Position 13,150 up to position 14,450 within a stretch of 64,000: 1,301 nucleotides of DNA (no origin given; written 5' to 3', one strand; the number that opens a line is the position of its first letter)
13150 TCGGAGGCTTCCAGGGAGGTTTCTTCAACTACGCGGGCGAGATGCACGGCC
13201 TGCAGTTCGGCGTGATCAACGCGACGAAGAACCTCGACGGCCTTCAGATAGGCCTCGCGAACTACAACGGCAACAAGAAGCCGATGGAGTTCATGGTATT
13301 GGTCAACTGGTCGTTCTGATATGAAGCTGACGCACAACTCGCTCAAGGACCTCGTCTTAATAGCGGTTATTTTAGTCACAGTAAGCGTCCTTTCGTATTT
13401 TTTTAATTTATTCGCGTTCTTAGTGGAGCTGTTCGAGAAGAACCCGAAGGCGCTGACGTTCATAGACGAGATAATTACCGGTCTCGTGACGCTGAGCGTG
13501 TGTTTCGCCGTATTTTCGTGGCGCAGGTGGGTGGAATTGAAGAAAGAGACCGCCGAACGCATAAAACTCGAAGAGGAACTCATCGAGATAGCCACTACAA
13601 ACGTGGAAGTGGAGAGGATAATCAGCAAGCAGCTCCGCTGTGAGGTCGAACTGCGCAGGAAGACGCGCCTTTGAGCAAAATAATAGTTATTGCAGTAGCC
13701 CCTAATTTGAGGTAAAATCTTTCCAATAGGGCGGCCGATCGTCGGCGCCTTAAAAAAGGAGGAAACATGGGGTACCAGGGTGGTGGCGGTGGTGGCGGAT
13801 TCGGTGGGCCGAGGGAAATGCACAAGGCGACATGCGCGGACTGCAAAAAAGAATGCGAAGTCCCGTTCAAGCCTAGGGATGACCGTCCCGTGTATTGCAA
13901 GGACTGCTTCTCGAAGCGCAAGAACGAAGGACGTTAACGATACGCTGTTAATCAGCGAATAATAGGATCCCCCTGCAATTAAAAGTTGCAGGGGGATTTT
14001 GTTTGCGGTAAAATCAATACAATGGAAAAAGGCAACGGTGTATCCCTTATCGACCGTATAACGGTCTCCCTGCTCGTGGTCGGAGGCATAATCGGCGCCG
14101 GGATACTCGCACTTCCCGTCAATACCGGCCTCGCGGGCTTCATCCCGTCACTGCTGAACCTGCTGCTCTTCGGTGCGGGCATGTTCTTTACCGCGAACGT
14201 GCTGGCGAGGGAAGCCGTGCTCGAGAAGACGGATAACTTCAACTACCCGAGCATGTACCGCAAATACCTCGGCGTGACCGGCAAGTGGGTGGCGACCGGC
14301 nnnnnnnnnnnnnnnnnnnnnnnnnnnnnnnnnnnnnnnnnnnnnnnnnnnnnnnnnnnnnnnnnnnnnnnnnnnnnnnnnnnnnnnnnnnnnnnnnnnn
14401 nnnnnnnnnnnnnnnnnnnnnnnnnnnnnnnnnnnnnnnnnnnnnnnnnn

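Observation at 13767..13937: Unannotated 56-aa Gly-rich CxxC-x17-CxxC zinc-ribbon gene with a perfect ribosome-binding site and its own terminator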

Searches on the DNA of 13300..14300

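Call 39: search_rna_families(source=window, start=13300, end=14300, threshold=evalue, max_evalue=1)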
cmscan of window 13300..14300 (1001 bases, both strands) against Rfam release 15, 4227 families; matches with E-value up to 1: 1.
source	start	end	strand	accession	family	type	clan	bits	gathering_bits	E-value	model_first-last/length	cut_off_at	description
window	13967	13997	-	RF02099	rivX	Gene; sRNA;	-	13.5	100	0.8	74-104/248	no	rivX sRNA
